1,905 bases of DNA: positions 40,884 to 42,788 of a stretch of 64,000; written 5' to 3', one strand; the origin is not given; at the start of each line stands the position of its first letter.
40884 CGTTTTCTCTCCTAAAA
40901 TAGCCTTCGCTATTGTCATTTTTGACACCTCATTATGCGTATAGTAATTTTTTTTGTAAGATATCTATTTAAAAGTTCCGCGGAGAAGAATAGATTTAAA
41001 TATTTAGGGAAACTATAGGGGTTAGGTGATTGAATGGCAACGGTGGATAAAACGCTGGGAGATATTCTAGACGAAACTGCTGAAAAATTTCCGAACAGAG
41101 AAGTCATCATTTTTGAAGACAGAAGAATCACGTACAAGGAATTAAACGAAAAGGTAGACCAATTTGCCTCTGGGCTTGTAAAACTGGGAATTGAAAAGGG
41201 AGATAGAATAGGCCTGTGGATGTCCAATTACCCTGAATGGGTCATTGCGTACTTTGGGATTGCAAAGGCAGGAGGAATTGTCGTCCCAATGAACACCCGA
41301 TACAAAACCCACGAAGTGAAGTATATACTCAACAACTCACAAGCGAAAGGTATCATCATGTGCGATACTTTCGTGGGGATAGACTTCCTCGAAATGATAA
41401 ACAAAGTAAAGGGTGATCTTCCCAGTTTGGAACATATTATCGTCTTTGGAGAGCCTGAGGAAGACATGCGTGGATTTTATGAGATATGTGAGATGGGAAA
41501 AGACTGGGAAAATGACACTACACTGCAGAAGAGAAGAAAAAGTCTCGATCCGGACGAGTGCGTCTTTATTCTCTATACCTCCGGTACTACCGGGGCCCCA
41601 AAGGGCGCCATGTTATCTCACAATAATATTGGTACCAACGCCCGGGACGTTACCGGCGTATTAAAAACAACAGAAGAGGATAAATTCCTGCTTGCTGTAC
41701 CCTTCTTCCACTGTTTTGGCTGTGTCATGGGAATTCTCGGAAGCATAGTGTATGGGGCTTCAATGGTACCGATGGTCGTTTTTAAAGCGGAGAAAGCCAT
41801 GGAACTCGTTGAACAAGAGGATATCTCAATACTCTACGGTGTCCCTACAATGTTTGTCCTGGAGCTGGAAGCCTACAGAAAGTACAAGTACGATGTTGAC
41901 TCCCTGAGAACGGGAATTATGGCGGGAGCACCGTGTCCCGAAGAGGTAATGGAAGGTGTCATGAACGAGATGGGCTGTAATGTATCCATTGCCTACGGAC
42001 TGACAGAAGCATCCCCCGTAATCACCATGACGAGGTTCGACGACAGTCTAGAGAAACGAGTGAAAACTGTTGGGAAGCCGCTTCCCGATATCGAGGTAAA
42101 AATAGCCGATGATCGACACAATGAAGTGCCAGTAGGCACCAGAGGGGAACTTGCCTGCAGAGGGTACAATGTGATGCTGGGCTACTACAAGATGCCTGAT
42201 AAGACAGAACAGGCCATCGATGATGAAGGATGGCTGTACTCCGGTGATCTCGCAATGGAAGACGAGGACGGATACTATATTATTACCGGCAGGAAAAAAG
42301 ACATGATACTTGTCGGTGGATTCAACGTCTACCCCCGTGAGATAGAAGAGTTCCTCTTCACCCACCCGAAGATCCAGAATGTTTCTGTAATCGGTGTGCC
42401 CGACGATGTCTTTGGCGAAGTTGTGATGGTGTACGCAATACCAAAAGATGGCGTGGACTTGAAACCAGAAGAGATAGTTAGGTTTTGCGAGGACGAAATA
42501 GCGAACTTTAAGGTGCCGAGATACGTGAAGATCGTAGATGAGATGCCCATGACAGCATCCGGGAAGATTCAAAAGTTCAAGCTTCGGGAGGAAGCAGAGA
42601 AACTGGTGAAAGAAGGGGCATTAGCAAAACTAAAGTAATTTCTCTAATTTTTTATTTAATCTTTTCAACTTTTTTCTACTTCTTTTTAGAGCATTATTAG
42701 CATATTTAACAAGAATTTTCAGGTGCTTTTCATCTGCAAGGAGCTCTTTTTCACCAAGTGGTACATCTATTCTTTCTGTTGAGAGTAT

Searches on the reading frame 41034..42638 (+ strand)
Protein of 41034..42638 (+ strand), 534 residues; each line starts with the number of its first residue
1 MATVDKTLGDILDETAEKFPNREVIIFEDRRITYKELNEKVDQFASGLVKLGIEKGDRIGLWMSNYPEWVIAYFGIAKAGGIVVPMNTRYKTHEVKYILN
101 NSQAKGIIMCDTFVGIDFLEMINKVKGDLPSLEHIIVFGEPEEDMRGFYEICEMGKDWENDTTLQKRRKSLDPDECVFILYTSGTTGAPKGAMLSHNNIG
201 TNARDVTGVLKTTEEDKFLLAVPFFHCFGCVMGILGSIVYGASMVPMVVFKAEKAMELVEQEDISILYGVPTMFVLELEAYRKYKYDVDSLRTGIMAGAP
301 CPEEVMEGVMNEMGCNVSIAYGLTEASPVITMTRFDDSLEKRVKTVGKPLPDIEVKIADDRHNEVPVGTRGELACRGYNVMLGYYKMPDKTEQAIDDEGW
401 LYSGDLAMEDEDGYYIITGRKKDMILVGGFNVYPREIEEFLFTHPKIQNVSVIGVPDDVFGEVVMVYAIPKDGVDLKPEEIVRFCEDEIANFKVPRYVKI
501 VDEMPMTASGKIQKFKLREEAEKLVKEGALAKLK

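Call 72: search_protein_families(library=pfam, max_evalue=0.00001, proteins=[window:41034-42638:+])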
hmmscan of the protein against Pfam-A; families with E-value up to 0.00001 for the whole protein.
window:41034-42638:+ (534 aa): 2 families
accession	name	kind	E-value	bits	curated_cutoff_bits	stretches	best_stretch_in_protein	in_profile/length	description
PF00501.34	AMP-binding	-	5.5e-105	351.8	29.9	1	12-385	1-384/384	AMP-binding enzyme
PF13193.12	AMP-binding_C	-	5.2e-21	75.8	24.5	1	436-511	1-76/76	AMP-binding enzyme C-terminal domain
